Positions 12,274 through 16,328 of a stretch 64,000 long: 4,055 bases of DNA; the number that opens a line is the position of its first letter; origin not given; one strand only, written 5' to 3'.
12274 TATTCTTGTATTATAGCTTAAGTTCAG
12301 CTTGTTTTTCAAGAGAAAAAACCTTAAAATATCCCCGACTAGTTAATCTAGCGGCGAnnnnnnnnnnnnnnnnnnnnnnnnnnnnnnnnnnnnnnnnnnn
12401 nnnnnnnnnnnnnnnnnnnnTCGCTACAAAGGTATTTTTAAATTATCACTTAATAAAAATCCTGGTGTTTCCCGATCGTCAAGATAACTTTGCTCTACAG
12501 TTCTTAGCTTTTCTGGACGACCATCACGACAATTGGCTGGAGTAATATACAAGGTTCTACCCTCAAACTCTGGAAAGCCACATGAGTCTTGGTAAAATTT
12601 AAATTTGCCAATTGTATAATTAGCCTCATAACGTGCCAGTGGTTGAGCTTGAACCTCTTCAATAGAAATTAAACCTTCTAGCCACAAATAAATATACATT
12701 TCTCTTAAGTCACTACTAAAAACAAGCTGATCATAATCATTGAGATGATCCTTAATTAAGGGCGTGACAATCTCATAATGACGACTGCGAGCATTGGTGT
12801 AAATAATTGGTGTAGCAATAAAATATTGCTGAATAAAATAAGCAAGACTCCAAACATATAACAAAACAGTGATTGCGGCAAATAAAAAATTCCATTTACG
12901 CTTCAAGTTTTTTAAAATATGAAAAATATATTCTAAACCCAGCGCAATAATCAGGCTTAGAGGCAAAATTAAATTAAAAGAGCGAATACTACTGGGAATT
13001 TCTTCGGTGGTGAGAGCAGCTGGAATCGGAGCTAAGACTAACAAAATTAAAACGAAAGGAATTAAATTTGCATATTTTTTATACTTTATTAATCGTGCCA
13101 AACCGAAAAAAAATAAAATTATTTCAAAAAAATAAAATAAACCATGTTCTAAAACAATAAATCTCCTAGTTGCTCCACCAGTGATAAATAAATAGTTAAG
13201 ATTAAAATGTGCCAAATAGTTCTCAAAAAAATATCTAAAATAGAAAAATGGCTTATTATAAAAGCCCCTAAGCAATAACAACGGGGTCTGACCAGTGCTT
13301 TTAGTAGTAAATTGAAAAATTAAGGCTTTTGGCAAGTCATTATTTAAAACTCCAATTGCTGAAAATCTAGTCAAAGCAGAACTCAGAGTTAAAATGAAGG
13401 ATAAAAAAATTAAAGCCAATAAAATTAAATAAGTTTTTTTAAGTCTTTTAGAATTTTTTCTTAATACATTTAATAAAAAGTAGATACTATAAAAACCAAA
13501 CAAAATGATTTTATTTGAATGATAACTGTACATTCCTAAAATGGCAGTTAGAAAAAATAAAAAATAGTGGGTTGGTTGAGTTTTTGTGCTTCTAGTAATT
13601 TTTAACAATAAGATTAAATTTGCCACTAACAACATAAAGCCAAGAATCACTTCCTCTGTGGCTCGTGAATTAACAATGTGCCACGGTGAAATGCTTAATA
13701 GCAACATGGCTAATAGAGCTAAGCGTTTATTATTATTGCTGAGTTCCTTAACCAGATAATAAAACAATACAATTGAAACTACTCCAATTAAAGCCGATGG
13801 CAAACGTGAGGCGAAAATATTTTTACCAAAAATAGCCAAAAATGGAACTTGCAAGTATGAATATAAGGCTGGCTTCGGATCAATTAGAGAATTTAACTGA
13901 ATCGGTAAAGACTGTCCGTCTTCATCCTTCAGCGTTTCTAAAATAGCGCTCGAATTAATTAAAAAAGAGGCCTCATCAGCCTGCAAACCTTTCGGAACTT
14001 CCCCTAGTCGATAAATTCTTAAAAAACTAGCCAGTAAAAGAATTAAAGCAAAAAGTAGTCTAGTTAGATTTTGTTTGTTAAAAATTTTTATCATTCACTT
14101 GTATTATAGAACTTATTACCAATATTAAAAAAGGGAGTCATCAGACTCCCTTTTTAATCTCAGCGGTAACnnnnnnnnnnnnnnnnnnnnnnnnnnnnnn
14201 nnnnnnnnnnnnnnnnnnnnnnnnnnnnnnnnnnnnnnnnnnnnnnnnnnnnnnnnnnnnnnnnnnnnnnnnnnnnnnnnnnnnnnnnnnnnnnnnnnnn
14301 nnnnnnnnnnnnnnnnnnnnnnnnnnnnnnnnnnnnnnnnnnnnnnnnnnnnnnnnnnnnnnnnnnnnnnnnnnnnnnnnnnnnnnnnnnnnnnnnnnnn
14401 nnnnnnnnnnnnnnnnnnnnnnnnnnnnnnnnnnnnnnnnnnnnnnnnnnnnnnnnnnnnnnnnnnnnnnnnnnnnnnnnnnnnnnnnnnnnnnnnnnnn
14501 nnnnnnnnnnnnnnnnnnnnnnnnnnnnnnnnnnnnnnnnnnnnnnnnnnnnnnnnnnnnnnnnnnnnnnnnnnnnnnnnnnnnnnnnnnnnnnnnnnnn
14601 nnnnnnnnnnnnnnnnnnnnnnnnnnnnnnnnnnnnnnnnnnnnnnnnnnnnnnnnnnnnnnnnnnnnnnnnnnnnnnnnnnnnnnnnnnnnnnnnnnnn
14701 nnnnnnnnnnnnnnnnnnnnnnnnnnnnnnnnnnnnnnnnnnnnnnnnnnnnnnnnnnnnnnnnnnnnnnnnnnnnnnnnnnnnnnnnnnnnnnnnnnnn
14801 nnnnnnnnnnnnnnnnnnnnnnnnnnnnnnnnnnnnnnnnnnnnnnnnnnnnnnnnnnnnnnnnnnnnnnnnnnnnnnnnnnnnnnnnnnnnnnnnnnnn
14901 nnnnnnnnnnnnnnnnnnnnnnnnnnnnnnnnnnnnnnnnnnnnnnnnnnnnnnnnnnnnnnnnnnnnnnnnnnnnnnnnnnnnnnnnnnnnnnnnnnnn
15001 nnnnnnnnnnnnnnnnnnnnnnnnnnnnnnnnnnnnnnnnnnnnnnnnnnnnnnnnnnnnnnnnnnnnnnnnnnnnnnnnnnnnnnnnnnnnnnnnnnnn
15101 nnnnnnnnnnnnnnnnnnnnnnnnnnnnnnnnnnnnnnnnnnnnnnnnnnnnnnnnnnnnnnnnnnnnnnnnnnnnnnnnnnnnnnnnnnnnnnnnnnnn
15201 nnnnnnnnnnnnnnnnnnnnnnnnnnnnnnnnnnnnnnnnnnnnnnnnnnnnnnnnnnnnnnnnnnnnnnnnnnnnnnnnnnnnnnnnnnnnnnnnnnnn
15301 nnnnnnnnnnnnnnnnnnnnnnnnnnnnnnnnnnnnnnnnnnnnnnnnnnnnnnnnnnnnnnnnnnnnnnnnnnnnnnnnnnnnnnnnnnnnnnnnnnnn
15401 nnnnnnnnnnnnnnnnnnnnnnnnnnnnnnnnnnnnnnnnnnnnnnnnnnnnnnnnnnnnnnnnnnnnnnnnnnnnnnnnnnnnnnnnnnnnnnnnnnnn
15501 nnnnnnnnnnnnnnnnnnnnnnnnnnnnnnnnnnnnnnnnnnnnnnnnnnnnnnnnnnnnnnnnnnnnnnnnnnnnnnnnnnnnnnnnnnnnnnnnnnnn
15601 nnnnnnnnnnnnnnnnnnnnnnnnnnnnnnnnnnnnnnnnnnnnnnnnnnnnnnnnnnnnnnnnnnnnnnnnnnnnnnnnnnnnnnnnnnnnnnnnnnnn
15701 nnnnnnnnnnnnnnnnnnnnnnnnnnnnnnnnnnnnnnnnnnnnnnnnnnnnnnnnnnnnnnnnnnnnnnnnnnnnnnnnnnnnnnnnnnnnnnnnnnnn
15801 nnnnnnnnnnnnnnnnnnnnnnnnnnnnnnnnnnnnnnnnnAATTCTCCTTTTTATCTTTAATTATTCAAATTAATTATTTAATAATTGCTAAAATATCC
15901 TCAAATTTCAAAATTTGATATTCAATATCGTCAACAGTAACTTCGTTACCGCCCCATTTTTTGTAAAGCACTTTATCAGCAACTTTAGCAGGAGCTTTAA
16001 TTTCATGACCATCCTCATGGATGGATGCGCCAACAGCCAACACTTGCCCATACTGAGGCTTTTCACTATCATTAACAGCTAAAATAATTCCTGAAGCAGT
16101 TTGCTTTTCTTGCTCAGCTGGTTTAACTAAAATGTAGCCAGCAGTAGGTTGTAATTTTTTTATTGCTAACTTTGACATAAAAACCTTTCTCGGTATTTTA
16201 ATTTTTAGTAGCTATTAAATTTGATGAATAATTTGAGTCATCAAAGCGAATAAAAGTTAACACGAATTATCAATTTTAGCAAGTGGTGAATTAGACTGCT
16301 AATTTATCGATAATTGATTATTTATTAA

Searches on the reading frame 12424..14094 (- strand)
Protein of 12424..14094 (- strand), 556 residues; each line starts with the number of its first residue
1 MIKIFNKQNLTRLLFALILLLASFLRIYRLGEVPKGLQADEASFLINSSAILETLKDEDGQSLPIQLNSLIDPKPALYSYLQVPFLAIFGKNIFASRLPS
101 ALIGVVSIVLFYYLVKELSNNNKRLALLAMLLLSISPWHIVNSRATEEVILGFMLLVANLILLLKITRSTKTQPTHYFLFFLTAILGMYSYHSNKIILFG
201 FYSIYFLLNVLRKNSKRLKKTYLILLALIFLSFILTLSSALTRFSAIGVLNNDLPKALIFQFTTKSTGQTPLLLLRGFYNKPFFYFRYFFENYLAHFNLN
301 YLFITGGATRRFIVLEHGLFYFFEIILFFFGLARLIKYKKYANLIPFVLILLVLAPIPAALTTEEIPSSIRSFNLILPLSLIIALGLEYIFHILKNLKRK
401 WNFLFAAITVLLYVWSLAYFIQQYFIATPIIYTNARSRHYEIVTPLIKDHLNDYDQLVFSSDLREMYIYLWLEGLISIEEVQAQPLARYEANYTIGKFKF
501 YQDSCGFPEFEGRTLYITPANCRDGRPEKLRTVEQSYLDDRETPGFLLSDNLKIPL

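Call 9: search_protein_families(library=pfam, proteins=[window:12424-14094:-], max_evalue=0.001)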
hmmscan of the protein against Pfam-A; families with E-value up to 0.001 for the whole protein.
window:12424-14094:- (556 aa): 3 families
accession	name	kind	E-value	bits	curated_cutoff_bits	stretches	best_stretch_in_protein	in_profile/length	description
PF13231.12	PMT_2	-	2.4e-14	54.3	26.1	1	74-232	2-155/160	Dolichyl-phosphate-mannose-protein mannosyltransferase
PF02366.24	PMT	-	5.9e-06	26.5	22.7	1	73-237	61-230/245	Dolichyl-phosphate-mannose-protein mannosyltransferase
PF20176.3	DUF6541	-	9.3e-06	24.6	29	1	101-233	188-330/646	Family of unknown function (DUF6541)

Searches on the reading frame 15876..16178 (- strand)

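Call 9: search_protein_families(library=pfam, proteins=[window:15876-16178:-], max_evalue=0.001)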
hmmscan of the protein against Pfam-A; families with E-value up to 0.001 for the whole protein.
window:15876-16178:- (100 aa): 1 family
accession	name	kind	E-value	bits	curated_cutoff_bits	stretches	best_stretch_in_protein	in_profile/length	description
PF00166.26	Cpn10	-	2e-25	89.1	21.1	1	8-99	1-93/93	Chaperonin 10 Kd subunit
